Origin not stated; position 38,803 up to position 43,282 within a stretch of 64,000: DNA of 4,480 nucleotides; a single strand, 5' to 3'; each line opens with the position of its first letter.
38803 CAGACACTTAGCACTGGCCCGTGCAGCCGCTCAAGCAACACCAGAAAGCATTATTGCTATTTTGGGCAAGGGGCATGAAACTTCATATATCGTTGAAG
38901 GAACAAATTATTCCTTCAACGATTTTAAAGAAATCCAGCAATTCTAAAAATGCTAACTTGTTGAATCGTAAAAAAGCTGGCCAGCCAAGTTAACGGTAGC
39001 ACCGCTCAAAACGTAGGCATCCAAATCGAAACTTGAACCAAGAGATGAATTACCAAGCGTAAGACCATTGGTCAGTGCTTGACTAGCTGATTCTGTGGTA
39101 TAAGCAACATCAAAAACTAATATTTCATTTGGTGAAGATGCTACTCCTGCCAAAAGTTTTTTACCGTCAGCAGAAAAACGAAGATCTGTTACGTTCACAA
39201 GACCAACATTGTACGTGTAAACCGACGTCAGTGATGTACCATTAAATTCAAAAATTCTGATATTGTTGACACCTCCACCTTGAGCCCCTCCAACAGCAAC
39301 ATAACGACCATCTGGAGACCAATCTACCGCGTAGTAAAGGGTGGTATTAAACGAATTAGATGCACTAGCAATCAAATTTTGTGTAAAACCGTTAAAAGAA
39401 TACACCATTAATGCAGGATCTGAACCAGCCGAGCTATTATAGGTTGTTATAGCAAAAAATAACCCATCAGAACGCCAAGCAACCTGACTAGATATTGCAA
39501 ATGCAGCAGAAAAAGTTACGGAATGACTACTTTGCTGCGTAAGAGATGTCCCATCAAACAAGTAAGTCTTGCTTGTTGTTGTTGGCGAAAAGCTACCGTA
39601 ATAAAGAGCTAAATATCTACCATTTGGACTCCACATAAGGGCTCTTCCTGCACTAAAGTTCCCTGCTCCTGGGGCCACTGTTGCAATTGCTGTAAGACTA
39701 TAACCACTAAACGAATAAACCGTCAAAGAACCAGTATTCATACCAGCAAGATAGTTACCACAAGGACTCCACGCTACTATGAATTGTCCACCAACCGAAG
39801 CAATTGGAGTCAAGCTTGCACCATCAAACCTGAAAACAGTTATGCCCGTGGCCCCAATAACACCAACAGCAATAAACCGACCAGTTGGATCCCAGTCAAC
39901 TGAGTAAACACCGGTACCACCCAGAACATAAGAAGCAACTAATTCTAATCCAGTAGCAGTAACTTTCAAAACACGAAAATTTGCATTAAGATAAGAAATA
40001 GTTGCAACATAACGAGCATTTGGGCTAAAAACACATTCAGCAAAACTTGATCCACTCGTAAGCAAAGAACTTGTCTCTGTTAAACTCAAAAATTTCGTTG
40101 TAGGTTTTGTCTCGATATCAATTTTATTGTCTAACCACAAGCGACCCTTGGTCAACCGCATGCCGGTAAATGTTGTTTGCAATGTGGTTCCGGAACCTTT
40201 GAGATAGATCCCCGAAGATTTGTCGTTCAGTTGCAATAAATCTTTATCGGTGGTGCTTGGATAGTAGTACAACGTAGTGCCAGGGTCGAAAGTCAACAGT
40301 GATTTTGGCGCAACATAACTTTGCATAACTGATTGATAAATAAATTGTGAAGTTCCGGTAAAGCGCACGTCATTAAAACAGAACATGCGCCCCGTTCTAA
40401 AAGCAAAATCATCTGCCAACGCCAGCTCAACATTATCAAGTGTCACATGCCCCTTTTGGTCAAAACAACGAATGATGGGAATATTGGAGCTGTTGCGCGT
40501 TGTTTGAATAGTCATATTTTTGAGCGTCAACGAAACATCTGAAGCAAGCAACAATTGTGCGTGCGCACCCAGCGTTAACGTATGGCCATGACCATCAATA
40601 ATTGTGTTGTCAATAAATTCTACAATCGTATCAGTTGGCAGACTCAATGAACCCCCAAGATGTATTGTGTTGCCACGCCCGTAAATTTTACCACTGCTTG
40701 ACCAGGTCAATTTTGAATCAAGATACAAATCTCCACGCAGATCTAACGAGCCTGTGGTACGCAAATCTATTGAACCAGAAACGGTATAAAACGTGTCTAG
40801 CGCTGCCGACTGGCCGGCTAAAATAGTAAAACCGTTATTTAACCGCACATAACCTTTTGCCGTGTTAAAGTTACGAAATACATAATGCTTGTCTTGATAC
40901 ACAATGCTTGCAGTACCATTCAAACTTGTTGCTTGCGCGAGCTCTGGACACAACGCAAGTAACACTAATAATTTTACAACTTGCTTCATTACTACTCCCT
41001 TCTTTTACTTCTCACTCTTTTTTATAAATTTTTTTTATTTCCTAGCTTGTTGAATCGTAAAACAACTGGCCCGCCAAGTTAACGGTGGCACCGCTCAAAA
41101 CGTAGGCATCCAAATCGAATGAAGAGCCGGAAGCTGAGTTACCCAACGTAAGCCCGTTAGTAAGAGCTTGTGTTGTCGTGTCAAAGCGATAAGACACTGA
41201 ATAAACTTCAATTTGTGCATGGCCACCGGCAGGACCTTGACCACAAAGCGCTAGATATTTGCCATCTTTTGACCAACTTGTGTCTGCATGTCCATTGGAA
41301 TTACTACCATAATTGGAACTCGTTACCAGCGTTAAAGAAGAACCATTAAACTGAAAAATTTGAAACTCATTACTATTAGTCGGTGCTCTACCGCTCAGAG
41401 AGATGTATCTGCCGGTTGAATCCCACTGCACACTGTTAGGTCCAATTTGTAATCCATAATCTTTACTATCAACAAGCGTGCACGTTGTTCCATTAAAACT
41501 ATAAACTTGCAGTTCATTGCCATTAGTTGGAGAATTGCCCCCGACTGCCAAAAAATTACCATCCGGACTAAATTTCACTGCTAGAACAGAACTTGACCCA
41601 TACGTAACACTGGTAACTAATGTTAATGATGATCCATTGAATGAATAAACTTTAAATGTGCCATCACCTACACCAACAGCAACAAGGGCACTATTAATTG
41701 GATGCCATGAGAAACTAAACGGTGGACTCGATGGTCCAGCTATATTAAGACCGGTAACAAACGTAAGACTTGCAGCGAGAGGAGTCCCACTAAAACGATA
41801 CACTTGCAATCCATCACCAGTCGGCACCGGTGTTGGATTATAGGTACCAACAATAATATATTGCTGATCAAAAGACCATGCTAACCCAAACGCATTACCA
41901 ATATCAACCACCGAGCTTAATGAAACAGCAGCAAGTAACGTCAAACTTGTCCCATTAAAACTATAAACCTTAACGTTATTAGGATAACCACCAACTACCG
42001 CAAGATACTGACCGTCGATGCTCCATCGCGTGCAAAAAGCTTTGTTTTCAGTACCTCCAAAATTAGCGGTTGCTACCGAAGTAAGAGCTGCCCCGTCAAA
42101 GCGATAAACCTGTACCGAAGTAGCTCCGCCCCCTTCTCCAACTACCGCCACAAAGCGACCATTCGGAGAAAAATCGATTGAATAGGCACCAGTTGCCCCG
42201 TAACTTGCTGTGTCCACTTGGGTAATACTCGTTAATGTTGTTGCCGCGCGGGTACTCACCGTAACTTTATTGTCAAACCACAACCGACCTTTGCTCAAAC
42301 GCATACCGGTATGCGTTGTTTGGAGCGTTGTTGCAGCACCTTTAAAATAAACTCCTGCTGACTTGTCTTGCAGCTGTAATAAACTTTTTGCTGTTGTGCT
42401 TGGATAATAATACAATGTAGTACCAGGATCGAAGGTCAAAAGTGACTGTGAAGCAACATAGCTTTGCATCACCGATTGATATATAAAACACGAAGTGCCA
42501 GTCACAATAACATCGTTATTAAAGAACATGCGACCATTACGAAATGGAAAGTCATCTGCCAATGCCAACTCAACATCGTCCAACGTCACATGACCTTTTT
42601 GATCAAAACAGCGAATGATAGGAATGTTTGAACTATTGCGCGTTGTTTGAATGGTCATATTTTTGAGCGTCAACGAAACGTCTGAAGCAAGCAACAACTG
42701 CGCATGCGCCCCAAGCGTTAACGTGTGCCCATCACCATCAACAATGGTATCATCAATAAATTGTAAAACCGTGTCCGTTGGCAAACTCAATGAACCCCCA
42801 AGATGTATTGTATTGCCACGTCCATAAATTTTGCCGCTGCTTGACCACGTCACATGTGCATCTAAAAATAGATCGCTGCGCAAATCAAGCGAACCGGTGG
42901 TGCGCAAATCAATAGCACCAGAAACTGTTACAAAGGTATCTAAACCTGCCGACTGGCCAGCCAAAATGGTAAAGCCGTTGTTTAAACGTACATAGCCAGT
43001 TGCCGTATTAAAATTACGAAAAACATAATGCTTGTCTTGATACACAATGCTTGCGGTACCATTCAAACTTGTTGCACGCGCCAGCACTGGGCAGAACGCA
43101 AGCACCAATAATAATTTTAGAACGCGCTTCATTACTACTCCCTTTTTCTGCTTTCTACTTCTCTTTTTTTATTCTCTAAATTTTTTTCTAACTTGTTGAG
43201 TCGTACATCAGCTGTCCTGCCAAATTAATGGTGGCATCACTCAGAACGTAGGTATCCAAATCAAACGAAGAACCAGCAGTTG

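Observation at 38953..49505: Five-gene tandem array of secreted proteins: conserved N-module, seven-bladed propeller, conserved C-terminal module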

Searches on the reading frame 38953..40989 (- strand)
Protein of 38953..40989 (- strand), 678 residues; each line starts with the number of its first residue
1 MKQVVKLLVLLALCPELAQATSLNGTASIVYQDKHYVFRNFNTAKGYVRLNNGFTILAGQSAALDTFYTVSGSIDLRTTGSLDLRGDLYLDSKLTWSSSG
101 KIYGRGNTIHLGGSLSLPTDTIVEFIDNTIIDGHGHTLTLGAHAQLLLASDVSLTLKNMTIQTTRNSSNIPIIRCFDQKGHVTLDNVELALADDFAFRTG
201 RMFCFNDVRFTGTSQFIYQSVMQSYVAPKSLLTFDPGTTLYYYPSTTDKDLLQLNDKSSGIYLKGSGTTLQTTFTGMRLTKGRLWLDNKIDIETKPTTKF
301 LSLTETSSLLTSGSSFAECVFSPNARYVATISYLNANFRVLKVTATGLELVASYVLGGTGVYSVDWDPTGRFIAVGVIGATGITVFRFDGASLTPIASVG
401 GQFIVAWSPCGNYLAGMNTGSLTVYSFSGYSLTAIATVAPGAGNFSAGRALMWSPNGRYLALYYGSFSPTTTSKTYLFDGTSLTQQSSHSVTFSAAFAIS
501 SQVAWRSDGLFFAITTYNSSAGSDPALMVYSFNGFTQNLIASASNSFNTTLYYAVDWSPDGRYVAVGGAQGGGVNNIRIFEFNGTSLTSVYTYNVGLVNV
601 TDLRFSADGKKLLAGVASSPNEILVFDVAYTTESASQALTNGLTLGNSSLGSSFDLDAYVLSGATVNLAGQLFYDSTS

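Call 3: search_protein_families(library=pfam, proteins=[window:38953-40989:-], max_evalue=1)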
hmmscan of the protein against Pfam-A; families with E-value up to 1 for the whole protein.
window:38953-40989:- (678 aa): 19 families
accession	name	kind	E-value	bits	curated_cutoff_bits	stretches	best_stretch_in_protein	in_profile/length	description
PF25174.1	Beta-prop_THOC3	-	2.3e-13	50.2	305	2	450-630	93-244/272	THOC3 beta-propeller domain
PF23414.1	Beta-prop_EML_2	-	4e-13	49.8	90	2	520-634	15-116/266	Echinoderm microtubule-associated protein second beta-propeller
PF00400.38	WD40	-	5.2e-09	36.7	27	2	358-376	9-29/39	WD domain, G-beta repeat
PF24817.1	WD40_WDHD1_1st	-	1.7e-08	34.5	109.9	3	363-460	183-280/291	WDHD1 first WD40 domain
PF04762.18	Beta-prop_ELP1_1st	-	9.3e-08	31.8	26.8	1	498-611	210-318/359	ELP1 first N-terminal beta-propeller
PF12894.13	ANAPC4_WD40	-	2.6e-07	31.2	22.9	0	545-583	34-68/91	Anaphase-promoting complex subunit 4 WD40 domain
PF08662.17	eIF2A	-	7.6e-06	26.4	20.5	1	450-589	64-185/194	Eukaryotic translation initiation factor eIF2A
PF24807.1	WD40_CDC20-Fz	-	8.7e-06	25.7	200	0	405-458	141-190/292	CDC20/Fizzy WD40 domain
PF10282.15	Lactonase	-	1e-05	25.4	21.7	1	302-399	74-185/344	Lactonase, 7-bladed beta-propeller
PF23389.1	Beta-prop_WDR19_1st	-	1e-05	25.2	27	1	354-426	35-109/325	WDR19 first beta-propeller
PF25460.1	Beta-prop_Aladin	-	2.4e-05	24.1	171.1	1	359-416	111-170/340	Aladin seven-bladed propeller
PF24814.1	WD40_Prp19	-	0.00023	20.8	320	1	514-632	102-210/281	Prp19 WD40 domain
PF25173.1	Beta-prop_WDR3_1st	-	0.00064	19.9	154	1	554-630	34-102/184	WDR3 first beta-propeller domain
PF07676.18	PD40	-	0.0061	16.9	20.9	0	557-565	16-24/38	WD40-like Beta Propeller Repeat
PF24797.1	Beta-prop_WDR35_TULP_N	-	0.0065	16.1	80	0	364-526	121-282/332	WDR35/TULP4 N-terminal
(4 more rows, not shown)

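Call 4: search_protein_families(library=ncbifam, proteins=[window:38953-40989:-], max_evalue=1)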
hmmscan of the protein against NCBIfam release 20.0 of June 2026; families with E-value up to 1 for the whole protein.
window:38953-40989:- (678 aa): 1 family
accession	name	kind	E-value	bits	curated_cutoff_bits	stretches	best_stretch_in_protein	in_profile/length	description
NF033523.0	lasso_peptidase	equivalog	0.043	12.6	400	1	554-618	92-152/638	Atxe2 family lasso peptide isopeptidase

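Call 22: find_related_loci(query=A1, collection=genome_contigs, flank=10000)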
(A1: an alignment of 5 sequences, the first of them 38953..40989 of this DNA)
Query A1 (678 aa) in genome_contigs; peptide patterns used: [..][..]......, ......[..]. (x = any residue, [..] = any of these).
49 stretches matched a pattern; 1 encode a relative of the query (tblastn E <= 1e-3); 1 distinct loci.
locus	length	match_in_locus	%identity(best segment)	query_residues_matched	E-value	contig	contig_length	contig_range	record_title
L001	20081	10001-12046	55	14-678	0e+0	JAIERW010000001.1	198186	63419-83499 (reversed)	MAG: Candidatus Babeliales bacterium isolate co.spades.METABAT.1kb_160 c_000000445094, whole genome shotgun sequence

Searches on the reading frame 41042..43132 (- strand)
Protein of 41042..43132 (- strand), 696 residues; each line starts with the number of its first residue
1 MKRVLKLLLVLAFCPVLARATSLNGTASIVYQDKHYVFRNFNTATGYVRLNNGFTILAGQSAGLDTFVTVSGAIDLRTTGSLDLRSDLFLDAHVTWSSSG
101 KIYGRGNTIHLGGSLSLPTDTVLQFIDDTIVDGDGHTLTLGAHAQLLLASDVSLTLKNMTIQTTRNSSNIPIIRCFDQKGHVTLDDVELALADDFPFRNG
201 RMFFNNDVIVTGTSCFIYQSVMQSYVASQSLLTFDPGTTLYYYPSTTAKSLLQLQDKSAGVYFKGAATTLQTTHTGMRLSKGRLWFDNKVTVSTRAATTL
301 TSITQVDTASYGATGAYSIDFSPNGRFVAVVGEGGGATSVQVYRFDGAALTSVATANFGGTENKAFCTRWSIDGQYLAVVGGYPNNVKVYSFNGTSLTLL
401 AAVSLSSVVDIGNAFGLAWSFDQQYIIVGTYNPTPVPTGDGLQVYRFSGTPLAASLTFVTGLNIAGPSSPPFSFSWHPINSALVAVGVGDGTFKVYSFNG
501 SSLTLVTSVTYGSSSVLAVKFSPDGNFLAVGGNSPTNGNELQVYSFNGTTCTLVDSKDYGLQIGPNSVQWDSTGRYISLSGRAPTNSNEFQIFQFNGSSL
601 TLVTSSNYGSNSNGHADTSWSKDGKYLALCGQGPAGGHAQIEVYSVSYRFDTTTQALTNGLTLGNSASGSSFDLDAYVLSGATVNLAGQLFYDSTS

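Call 3: search_protein_families(library=pfam, proteins=[window:41042-43132:-], max_evalue=1)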
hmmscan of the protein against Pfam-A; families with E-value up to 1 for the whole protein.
window:41042-43132:- (696 aa): 23 families
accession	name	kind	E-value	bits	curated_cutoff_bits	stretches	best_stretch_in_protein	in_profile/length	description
PF25174.1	Beta-prop_THOC3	-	4.5e-18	65.7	305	3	474-632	52-191/272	THOC3 beta-propeller domain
PF23414.1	Beta-prop_EML_2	-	9.7e-16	58.4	90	2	474-547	45-111/266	Echinoderm microtubule-associated protein second beta-propeller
PF00400.38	WD40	-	5.2e-11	43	27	1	512-532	9-30/39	WD domain, G-beta repeat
PF08662.17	eIF2A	-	5.5e-10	39.9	20.5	2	473-601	64-184/194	Eukaryotic translation initiation factor eIF2A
PF24814.1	WD40_Prp19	-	5.6e-10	39.2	320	2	473-631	140-279/281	Prp19 WD40 domain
PF10282.15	Lactonase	-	7.6e-10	38.9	21.7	2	287-399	212-327/344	Lactonase, 7-bladed beta-propeller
PF24817.1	WD40_WDHD1_1st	-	1.5e-08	34.6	109.9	3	482-631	99-241/291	WDHD1 first WD40 domain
PF12894.13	ANAPC4_WD40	-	1.2e-06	29.1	22.9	1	482-533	8-58/91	Anaphase-promoting complex subunit 4 WD40 domain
PF24807.1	WD40_CDC20-Fz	-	1.9e-06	27.9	200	1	481-629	147-282/292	CDC20/Fizzy WD40 domain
PF07676.18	PD40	-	4.2e-05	23.8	20.9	1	611-634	6-30/38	WD40-like Beta Propeller Repeat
PF04053.20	B-prop_COPA_B_2nd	-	5.2e-05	23.3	57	1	316-396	33-99/248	COPA/B second beta-propeller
PF02239.22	Cytochrom_D1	-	6.3e-05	22.1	25.5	1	314-405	37-117/368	Cytochrome D1 heme domain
PF23393.2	Beta-prop_WDR90_POC16_2nd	-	0.00012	21.8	60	1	467-552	35-113/291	WDR90/POC16, second beta-propeller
PF25173.1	Beta-prop_WDR3_1st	-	0.00035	20.8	154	1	480-533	40-91/184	WDR3 first beta-propeller domain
PF24780.1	WD40_MABP1-WDR62_1st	-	0.0008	19.2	496.3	1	318-427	43-141/328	MABP1/WDR62 first WD40 domain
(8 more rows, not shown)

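Call 4: search_protein_families(library=ncbifam, proteins=[window:41042-43132:-], max_evalue=1)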
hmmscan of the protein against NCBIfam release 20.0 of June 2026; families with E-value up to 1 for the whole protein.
window:41042-43132:- (696 aa): 3 families
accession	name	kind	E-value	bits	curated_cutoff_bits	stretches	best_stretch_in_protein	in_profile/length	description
TIGR02800.1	propeller_TolB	equivalog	0.0013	17.8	343.15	1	507-647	228-355/418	Tol-Pal system beta propeller repeat protein TolB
TIGR02608.1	delta_60_rpt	domain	0.011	15.5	76.5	0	611-625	35-49/55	delta-60 repeat domain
NF002183.0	PRK01029.1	equivalog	0.04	13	405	0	617-651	331-363/429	Tol-Pal system protein TolB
